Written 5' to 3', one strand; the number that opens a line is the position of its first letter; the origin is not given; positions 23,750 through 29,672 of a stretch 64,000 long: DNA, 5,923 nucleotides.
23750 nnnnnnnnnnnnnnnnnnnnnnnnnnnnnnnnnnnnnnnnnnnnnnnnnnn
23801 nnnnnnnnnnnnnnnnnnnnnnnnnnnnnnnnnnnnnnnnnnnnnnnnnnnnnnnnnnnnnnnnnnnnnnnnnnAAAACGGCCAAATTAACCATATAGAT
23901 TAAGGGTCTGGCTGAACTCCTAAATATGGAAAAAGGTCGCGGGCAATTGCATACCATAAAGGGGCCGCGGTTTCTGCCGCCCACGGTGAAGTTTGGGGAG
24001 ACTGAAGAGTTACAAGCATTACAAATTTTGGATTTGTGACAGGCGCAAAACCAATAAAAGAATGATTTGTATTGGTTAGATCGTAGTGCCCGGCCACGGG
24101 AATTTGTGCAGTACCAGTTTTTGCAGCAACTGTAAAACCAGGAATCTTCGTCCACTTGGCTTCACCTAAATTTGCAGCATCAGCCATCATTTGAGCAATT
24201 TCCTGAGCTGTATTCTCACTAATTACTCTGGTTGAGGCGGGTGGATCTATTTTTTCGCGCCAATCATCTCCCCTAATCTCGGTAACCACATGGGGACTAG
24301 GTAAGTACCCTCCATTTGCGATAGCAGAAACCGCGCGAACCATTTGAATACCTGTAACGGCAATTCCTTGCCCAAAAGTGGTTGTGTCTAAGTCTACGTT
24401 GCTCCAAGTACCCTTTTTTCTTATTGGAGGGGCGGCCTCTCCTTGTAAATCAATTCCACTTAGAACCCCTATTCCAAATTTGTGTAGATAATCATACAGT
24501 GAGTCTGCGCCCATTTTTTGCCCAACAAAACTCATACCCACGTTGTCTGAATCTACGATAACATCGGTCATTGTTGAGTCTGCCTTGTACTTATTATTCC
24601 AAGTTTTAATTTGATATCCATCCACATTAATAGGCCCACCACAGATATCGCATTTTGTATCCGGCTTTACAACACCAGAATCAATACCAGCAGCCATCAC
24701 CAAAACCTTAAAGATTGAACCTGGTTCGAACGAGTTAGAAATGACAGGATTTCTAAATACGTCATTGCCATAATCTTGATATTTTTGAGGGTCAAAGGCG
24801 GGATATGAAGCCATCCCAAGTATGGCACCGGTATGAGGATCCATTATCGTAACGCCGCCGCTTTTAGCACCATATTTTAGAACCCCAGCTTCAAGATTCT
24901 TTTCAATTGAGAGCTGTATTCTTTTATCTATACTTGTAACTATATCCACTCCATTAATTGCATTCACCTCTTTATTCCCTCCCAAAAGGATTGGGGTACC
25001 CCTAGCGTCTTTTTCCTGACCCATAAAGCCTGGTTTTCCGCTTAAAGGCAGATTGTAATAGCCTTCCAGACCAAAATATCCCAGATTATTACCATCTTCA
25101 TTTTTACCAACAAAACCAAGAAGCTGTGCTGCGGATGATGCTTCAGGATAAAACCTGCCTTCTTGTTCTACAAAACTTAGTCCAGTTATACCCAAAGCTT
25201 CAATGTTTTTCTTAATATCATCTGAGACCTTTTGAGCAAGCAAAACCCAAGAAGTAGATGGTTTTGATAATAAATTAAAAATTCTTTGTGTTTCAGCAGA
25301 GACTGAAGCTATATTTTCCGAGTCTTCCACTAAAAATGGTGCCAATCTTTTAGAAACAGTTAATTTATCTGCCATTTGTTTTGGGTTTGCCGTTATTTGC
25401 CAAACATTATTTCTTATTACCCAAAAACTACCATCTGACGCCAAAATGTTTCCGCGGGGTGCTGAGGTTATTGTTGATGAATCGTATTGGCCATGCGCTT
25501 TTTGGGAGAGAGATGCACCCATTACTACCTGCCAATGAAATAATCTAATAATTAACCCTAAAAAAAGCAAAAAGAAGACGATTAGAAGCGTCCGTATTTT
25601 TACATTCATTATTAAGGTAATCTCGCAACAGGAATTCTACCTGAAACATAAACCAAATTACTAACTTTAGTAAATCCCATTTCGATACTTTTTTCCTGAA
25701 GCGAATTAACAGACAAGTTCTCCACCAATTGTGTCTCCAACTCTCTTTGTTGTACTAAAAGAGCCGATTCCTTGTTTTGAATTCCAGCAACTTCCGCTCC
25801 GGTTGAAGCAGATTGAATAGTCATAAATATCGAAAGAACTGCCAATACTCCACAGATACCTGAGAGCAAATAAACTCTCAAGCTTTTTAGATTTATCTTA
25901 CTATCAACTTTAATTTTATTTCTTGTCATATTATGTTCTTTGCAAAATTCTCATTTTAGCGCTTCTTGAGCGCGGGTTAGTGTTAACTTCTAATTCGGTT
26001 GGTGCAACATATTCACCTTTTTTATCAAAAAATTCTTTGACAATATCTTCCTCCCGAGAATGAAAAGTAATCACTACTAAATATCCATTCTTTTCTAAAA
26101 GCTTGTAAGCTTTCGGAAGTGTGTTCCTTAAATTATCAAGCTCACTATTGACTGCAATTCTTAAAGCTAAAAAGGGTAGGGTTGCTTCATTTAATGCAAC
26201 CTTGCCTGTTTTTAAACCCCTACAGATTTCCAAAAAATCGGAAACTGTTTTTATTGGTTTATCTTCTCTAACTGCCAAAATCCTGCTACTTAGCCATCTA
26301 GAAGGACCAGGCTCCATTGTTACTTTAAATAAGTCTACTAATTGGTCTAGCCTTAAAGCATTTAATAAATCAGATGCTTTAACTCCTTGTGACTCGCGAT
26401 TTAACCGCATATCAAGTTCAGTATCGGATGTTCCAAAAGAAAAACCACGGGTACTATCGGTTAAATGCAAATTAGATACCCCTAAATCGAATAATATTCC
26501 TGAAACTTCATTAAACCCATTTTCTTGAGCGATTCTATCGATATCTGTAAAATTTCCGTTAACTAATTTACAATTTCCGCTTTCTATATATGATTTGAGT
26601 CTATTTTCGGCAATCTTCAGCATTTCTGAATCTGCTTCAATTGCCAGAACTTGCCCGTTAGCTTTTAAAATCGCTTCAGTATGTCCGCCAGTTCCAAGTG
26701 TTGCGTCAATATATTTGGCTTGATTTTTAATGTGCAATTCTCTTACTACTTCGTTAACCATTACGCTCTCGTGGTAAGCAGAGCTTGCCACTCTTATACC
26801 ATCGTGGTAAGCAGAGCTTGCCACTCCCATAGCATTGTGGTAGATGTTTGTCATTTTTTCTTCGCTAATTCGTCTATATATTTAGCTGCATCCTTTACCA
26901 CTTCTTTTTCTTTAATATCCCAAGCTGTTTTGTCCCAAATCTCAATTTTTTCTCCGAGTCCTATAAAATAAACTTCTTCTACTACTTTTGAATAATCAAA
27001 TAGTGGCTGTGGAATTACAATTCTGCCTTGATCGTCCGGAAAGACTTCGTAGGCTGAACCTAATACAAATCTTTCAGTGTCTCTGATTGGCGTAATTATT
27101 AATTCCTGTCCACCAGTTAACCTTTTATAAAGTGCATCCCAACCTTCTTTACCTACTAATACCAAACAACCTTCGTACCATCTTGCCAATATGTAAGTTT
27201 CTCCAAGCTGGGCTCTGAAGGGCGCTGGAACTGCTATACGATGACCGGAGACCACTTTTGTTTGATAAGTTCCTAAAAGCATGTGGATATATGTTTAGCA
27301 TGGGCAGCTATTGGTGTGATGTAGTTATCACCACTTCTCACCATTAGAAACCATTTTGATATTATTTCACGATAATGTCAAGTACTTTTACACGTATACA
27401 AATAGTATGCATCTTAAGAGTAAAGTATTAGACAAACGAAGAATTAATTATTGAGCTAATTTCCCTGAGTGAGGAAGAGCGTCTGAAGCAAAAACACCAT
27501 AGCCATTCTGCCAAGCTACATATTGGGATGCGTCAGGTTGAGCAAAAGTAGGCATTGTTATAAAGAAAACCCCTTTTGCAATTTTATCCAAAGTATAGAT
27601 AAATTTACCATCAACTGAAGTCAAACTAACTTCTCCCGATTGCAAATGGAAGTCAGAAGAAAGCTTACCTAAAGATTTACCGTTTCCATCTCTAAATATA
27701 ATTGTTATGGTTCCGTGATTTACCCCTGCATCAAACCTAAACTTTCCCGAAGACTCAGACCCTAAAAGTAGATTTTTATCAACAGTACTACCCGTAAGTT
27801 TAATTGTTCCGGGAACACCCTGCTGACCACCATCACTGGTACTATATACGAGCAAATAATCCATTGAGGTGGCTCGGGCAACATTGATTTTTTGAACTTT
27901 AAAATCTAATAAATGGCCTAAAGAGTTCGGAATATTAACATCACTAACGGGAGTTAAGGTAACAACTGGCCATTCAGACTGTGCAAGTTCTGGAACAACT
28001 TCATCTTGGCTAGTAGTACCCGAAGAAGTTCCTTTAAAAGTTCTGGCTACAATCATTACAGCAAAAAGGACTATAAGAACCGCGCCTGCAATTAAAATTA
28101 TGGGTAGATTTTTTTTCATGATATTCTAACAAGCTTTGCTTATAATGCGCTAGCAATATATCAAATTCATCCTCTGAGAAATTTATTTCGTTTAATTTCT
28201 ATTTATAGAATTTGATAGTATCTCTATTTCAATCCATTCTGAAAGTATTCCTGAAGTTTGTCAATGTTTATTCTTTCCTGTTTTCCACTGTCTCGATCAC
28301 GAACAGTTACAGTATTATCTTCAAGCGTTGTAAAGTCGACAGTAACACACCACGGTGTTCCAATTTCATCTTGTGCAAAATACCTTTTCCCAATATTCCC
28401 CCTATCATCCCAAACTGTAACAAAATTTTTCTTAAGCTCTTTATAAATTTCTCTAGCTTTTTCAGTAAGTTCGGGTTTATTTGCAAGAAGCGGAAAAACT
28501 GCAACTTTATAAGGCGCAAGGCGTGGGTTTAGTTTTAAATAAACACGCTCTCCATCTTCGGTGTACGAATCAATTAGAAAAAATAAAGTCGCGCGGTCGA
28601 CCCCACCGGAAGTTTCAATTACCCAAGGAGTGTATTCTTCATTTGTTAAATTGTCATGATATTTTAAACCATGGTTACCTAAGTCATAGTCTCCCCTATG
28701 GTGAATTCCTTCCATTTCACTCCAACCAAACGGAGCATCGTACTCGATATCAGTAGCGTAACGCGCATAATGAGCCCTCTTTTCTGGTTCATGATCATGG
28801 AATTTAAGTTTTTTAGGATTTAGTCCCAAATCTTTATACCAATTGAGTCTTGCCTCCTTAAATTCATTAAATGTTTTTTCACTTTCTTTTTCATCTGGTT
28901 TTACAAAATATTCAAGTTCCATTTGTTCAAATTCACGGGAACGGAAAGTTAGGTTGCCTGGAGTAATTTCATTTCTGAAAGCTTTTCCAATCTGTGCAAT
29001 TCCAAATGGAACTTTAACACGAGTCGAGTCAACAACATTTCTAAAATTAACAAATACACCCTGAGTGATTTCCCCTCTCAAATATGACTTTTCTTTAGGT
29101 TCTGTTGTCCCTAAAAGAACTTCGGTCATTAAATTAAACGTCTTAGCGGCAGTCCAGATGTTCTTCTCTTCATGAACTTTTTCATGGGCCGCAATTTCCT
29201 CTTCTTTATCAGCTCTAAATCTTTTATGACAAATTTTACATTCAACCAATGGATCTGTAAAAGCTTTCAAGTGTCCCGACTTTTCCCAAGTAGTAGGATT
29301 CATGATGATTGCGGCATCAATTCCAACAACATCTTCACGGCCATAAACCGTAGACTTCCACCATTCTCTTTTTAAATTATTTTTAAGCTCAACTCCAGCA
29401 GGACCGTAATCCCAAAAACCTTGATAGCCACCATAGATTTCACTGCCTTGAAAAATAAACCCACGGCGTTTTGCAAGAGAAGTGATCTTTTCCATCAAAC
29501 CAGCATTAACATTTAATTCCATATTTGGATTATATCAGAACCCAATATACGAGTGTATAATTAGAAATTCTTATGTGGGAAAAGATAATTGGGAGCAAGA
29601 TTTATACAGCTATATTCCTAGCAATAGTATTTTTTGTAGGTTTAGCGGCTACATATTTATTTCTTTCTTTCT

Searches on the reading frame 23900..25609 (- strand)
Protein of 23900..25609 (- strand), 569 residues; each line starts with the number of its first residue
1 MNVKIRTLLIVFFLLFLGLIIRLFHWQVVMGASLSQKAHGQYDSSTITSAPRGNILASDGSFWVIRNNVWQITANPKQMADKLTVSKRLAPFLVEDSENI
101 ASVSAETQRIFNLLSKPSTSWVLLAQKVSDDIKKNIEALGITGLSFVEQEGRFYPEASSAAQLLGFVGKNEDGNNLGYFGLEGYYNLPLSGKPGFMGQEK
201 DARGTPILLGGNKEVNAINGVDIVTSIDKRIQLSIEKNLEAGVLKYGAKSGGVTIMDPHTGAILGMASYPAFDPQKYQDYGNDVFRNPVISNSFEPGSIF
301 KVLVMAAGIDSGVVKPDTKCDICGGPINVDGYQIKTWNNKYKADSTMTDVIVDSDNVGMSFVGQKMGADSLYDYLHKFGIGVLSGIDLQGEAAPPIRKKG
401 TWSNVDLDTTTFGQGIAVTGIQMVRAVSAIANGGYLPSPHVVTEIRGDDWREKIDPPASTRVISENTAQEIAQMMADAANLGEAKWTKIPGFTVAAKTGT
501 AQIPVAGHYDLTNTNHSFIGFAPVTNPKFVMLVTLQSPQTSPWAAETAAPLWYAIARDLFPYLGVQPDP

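Call 10: search_protein_families(library=pfam, proteins=[window:23900-25609:-], max_evalue=0.001)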
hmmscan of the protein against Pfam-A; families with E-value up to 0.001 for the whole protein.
window:23900-25609:- (569 aa): 3 families
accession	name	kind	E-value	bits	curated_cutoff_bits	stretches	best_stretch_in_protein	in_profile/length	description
PF00905.27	Transpeptidase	-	4.3e-72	243.3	22.1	1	251-555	1-297/299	Penicillin binding protein transpeptidase domain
PF03717.20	PBP_dimer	-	1.3e-15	58.7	24.4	1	48-207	2-176/180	Penicillin-binding Protein dimerisation domain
PF13354.11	Beta-lactamase2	-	1.7e-05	24.7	22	1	292-392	19-121/214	Beta-lactamase enzyme family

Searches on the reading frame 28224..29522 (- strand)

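Call 10: search_protein_families(library=pfam, proteins=[window:28224-29522:-], max_evalue=0.001)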
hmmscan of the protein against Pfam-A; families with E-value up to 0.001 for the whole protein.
window:28224-29522:- (432 aa): 2 families
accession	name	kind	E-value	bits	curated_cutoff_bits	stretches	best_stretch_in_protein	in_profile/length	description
PF03129.25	HGTP_anticodon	-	9e-22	77.5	21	1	339-429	1-93/94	Anticodon binding domain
PF00587.30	tRNA-synt_2b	-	6.8e-09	36.5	29.3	1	143-311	8-171/179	tRNA synthetase class II core domain (G, H, P, S and T)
